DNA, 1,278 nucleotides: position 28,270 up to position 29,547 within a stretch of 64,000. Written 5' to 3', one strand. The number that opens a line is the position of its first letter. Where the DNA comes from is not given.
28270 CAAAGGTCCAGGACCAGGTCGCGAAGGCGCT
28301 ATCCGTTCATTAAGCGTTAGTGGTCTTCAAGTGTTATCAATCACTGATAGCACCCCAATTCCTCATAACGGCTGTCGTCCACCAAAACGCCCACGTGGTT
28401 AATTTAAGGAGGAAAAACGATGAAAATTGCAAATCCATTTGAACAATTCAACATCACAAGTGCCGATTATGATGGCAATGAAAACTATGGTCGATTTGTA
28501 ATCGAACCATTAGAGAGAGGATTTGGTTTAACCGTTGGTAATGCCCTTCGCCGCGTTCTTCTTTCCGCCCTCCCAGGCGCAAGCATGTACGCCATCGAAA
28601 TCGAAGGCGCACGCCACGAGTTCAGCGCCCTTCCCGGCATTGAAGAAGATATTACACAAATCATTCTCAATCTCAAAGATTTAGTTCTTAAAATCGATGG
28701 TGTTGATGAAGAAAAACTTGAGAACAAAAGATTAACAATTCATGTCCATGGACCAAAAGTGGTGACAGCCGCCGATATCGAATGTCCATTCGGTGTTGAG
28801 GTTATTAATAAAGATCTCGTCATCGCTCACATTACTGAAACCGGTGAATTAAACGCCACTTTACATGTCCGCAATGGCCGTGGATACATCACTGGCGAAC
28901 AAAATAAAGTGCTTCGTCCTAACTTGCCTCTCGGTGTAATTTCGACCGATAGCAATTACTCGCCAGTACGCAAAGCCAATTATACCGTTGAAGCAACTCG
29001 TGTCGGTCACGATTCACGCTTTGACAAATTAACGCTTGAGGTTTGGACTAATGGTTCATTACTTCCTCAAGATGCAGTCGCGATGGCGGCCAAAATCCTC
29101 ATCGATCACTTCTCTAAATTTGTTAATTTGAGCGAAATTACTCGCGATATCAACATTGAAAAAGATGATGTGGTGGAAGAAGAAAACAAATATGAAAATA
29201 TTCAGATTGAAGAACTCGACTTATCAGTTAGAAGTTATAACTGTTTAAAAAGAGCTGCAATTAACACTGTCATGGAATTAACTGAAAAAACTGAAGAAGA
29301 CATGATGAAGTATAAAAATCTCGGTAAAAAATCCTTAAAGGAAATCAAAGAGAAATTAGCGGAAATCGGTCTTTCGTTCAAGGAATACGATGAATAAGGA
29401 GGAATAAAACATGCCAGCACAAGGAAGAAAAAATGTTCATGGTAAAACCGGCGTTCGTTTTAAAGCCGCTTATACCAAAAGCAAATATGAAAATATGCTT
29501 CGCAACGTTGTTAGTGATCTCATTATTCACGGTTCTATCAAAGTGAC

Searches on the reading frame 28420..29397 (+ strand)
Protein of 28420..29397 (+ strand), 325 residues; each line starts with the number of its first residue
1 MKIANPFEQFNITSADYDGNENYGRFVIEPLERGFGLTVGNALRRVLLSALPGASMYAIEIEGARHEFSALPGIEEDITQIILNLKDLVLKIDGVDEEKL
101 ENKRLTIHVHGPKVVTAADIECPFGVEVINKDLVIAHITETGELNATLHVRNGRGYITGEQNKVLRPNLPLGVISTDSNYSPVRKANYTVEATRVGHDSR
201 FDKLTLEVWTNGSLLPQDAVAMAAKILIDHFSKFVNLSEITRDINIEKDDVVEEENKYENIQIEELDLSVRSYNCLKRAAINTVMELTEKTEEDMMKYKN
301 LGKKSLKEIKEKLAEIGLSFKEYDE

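Call 69: find_homologous_proteins(query=window:28420-29397:+)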
Query window:28420-29397:+ (325 aa): 8000 proteins with E <= 0.001 among 8000 candidates; the best 120 are listed.
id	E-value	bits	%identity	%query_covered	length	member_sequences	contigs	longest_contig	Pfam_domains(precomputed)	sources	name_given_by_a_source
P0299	5.2e-209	711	99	100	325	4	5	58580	PF01000.32,PF03118.22,PF01193.30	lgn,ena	-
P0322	4.2e-188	642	90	100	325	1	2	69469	PF01000.32,PF03118.22,PF01193.30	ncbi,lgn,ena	-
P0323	3.0e-175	600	83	100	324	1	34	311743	PF01000.32,PF03118.22,PF01193.30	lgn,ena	-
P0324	1.2e-174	598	82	100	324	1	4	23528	PF01000.32,PF03118.22,PF01193.30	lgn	-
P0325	3.1e-174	596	82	100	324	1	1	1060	PF01000.32,PF03118.22,PF01193.30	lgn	-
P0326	7.9e-170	582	80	100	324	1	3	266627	PF01000.32,PF03118.22,PF01193.30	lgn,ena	-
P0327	1.3e-169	581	80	100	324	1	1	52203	PF01000.32,PF03118.22,PF01193.30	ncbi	ncbi:MAG: DNA-directed RNA polymerase subunit alpha [Bacilli bacterium]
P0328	3.6e-169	580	79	100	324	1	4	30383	PF01000.32,PF03118.22,PF01193.30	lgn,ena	-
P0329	3.1e-168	577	79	100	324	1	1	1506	PF01000.32,PF03118.22,PF01193.30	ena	-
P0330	1.0e-167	575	80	100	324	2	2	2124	PF01000.32,PF03118.22,PF01193.30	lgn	-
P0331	2.1e-166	571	80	100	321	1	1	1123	PF01000.32,PF03118.22,PF01193.30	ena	-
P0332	3.2e-164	564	79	100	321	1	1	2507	PF01000.32,PF03118.22,PF01193.30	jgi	-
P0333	7.7e-164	562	79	100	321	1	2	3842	PF01000.32,PF03118.22,PF01193.30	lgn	-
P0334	7.8e-164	562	79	100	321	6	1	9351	PF01000.32,PF03118.22,PF01193.30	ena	-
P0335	3.7e-163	560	77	100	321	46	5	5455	PF01000.32,PF03118.22,PF01193.30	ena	-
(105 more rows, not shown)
